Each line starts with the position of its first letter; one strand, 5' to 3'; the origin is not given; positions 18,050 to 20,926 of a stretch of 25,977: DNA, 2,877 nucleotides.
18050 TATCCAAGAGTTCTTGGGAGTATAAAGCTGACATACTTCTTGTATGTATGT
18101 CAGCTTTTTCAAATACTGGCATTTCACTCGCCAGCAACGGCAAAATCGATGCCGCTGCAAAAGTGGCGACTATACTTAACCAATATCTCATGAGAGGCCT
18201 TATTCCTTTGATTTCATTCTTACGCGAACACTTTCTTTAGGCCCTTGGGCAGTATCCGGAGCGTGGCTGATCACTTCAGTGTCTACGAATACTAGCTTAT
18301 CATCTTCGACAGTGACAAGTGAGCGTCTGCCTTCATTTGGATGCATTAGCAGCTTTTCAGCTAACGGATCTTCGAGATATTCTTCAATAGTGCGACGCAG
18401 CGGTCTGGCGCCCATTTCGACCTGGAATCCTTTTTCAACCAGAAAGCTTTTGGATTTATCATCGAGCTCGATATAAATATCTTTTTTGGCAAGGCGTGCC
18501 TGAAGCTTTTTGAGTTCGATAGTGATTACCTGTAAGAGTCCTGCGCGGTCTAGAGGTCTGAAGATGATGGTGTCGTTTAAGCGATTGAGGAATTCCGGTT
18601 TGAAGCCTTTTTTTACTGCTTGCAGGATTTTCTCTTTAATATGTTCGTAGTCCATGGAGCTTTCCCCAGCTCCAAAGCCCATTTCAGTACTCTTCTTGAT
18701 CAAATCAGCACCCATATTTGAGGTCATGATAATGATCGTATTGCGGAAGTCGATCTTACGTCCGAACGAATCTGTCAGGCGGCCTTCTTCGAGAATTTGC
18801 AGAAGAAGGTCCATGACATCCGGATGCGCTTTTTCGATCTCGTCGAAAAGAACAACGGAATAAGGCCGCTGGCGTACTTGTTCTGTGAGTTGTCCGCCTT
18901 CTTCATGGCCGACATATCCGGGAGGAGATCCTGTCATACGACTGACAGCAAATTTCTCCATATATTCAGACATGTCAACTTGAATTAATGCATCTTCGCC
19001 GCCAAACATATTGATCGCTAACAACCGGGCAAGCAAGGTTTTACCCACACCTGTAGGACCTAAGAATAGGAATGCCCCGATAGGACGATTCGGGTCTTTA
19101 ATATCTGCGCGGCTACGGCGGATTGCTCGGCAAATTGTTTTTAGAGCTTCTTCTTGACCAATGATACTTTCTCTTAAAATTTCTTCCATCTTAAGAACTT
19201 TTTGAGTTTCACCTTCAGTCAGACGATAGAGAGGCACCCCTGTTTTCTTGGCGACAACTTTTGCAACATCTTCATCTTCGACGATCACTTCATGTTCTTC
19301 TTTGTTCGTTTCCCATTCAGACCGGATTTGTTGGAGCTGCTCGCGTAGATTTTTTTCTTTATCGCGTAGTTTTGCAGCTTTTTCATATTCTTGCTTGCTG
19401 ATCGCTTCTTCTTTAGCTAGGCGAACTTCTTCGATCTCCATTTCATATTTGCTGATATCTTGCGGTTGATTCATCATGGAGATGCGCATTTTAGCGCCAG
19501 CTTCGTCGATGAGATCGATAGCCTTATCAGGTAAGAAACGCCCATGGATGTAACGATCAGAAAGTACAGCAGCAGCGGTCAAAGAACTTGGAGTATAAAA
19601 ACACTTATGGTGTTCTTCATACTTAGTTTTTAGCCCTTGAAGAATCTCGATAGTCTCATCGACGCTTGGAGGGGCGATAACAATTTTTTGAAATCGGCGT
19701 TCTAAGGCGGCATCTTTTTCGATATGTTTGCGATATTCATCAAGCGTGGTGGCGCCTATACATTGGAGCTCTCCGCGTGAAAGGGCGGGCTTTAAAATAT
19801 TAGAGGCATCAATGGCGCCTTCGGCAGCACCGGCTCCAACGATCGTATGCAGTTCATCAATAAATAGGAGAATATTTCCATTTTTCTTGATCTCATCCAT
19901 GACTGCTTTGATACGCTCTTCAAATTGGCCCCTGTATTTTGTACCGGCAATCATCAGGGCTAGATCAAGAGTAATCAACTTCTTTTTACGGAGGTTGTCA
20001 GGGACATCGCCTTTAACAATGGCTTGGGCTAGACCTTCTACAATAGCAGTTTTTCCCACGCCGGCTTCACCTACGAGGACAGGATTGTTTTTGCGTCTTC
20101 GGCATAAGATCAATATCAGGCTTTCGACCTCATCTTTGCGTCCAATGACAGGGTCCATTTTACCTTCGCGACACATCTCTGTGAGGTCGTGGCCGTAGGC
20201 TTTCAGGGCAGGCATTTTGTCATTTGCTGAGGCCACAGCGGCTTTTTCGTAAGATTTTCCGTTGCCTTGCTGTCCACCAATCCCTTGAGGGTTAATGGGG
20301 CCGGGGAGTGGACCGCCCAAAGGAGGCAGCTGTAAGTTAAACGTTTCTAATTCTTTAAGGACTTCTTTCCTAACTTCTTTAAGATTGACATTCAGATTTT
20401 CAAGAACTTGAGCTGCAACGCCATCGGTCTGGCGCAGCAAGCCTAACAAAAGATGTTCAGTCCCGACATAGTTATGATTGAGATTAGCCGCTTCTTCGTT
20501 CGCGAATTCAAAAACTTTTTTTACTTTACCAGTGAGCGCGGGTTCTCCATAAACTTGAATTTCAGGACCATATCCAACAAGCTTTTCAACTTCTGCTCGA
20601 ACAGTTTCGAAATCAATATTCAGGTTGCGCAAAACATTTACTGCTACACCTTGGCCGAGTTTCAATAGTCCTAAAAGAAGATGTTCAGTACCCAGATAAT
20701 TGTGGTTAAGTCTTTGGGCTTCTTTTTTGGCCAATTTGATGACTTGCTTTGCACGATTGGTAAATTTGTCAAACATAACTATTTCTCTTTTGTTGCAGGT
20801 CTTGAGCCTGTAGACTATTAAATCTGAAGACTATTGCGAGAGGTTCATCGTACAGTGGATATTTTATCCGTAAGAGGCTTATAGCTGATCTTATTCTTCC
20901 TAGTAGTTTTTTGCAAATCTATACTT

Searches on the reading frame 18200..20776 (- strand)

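Call 8: search_protein_families(library=pfam, proteins=[window:18200-20776:-])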
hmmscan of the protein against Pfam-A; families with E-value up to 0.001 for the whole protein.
window:18200-20776:- (858 aa): 18 families
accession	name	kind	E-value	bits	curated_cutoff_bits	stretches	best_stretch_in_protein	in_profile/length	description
PF07724.20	AAA_2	-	5.8e-67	225.3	27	1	564-735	1-165/166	AAA domain (Cdc48 subfamily)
PF02861.25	Clp_N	-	9.7e-35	119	20.7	2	92-143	1-52/53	Clp amino terminal domain, pathogenicity island component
PF17871.7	AAA_lid_9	-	5.3e-32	110.3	22.8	1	371-473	1-103/104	AAA lid domain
PF00004.35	AAA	-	1e-22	81.4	21.2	2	233-366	2-127/131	ATPase family associated with various cellular activities (AAA)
PF10431.15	ClpB_D2-small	-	7.8e-22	77.6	21.9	1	742-812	1-71/81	C-terminal, D2-small domain, of ClpB protein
PF07728.20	AAA_5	-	8.5e-14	52.2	22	1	569-688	2-123/139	AAA domain (dynein-related subfamily)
PF13191.12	AAA_16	-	4.7e-11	43.9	32.6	1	210-255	2-50/167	AAA ATPase domain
PF00158.32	Sigma54_activat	-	4.8e-08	33.3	20.2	1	541-674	4-129/168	Sigma-54 interaction domain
PF13401.12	AAA_22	-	6.8e-08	33.3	27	0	228-325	4-108/130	AAA domain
PF02151.25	UVR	-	2.8e-07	30.5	21.5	1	447-480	3-36/36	UvrB/uvrC motif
PF13173.12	AAA_14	-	8e-06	26.3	27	0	233-315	6-77/129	AAA domain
PF20720.3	nSTAND3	-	9.3e-06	25.9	27.2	0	570-608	21-59/155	Novel STAND NTPase 3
PF05621.17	TniB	-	1.1e-05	25.5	22.4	0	219-367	25-184/189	Bacterial TniB protein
PF12775.13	AAA_7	-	8.4e-05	22.6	25.8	0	222-253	26-57/181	P-loop containing dynein motor region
PF05729.18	NACHT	-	0.00014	22.1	26.7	0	233-260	4-31/167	NACHT domain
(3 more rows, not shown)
